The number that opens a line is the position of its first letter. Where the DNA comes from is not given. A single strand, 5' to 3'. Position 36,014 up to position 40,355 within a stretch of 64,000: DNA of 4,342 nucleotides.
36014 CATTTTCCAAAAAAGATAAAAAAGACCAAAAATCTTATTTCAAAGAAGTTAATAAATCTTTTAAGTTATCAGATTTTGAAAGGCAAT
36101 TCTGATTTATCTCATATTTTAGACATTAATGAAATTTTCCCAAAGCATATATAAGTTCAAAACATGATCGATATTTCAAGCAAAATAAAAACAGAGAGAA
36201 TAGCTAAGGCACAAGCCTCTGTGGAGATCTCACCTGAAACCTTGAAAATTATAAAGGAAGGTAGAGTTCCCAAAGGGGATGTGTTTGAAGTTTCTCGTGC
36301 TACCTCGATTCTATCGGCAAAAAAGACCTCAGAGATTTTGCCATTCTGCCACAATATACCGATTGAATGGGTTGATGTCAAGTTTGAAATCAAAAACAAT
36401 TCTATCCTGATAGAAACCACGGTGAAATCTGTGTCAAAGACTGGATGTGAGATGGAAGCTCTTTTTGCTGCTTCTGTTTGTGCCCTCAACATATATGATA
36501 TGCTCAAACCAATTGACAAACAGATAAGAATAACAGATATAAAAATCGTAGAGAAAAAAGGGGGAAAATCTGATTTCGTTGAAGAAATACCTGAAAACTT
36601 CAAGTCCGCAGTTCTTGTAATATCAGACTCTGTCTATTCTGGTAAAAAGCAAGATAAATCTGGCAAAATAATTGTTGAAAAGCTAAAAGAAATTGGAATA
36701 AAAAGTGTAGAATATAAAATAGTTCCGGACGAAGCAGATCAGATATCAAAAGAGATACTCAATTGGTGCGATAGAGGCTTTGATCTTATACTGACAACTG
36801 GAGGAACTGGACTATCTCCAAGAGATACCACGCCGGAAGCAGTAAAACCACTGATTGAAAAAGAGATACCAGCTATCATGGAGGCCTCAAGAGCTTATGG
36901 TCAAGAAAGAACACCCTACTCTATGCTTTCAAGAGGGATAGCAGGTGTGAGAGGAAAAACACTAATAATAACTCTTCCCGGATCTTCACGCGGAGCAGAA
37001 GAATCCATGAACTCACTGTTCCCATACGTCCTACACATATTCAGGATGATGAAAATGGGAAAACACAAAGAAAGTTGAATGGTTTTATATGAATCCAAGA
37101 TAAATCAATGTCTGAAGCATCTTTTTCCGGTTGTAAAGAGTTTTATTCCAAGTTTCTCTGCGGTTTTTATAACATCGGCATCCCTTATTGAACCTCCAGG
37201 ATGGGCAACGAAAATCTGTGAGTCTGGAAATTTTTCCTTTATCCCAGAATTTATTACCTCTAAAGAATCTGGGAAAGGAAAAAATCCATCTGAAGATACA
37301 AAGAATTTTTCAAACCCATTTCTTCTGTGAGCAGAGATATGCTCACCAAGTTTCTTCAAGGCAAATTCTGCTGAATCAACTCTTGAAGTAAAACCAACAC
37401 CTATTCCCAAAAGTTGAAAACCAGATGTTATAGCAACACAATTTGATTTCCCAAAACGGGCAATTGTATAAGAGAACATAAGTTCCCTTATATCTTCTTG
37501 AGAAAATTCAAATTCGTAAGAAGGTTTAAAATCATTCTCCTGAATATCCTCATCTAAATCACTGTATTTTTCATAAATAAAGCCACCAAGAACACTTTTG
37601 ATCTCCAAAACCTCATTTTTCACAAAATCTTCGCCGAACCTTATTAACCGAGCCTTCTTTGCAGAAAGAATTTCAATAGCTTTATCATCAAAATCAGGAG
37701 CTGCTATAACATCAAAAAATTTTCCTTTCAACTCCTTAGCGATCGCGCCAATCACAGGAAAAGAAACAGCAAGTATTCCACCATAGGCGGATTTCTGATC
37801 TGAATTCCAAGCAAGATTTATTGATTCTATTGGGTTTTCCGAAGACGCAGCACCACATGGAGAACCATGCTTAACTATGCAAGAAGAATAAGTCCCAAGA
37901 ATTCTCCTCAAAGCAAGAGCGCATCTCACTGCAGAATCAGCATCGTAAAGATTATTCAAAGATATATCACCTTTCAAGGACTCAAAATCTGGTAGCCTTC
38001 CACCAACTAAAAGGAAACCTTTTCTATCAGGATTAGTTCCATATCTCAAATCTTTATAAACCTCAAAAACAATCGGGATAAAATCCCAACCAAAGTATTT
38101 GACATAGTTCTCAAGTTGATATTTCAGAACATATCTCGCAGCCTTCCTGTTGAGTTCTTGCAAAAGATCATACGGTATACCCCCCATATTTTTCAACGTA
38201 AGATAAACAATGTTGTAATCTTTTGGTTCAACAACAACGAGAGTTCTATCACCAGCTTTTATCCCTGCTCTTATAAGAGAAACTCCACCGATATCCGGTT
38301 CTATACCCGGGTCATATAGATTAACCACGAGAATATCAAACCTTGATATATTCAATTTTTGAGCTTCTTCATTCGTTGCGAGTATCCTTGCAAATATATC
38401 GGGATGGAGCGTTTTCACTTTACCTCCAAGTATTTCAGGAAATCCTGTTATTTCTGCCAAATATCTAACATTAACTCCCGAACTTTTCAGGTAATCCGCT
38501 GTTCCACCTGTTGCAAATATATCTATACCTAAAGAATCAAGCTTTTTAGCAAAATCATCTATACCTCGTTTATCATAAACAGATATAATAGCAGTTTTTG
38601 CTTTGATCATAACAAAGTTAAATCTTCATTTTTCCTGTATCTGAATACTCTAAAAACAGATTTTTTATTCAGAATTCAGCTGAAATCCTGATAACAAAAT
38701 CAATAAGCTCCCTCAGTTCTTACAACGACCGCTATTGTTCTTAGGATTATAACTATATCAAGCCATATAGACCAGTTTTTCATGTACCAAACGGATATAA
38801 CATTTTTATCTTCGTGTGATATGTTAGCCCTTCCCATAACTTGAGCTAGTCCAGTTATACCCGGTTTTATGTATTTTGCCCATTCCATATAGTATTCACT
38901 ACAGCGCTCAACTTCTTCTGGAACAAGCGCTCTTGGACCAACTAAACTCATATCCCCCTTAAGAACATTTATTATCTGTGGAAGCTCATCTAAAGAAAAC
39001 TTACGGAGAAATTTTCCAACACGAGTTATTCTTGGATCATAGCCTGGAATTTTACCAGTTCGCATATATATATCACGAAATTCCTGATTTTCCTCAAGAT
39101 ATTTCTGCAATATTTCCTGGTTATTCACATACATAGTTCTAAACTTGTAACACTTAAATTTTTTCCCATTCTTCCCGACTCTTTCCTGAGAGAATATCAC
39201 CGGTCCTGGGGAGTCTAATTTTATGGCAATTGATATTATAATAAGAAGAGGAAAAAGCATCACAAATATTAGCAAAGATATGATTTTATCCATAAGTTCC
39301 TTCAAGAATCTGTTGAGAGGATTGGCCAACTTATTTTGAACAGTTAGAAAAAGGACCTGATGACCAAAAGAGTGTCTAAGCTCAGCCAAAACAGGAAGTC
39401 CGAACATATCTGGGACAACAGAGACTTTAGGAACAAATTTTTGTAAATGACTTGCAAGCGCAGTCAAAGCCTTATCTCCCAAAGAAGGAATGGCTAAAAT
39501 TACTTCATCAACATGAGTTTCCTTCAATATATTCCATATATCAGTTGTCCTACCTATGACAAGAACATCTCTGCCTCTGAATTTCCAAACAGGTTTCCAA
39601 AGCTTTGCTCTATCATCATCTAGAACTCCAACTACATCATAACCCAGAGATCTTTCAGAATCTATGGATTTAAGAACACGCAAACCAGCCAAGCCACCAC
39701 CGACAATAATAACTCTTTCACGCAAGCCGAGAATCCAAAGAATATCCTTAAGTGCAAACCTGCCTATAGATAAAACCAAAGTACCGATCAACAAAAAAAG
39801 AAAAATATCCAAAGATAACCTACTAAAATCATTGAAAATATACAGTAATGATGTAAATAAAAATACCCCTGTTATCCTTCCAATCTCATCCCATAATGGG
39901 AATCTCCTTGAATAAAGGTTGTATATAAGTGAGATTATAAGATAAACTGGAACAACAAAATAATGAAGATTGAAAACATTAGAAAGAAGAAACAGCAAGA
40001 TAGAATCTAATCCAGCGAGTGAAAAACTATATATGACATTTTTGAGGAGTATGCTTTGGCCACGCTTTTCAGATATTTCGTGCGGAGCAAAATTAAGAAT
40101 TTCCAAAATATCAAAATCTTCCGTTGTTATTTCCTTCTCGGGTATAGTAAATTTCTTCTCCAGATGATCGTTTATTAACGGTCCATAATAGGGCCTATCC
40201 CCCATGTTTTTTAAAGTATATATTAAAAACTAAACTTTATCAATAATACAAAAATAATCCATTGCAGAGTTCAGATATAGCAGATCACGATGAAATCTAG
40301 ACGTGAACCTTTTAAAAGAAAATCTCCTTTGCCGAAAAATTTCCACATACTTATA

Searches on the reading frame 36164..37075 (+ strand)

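Call 61: search_protein_families(library=pfam, proteins=[window:36164-37075:+], max_evalue=0.001)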
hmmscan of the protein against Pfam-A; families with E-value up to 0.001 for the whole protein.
window:36164-37075:+ (304 aa): 2 families
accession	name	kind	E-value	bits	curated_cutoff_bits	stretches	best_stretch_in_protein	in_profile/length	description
PF01967.27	MoaC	-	1.1e-48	165.2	27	1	1-134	1-136/136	MoaC family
PF00994.29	MoCF_biosynth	-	9.5e-33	113.4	26.6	1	149-290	1-143/144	Probable molybdopterin binding domain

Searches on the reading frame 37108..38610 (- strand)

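Call 61: search_protein_families(library=pfam, proteins=[window:37108-38610:-], max_evalue=0.001)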
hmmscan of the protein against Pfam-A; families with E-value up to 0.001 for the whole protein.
window:37108-38610:- (501 aa): 2 families
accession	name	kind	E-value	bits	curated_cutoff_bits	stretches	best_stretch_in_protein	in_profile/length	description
PF01808.24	AICARFT_IMPCHas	-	6.4e-57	193.8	25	1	121-420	6-311/311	AICARFT/IMPCHase bienzyme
PF02142.27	MGS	-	3.4e-14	53.2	24.1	1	17-116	2-85/94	MGS-like domain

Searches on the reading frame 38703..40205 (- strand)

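Call 61: search_protein_families(library=pfam, proteins=[window:38703-40205:-], max_evalue=0.001)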
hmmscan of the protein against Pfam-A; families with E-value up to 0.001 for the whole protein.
window:38703-40205:- (501 aa): 2 families
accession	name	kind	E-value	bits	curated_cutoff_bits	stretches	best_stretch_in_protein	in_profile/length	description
PF02397.22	Bac_transf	-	5.2e-65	218.8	27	1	302-495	1-178/179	Bacterial sugar transferase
PF13727.12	CoA_binding_3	-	4e-11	43.7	25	1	115-256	30-166/175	CoA-binding domain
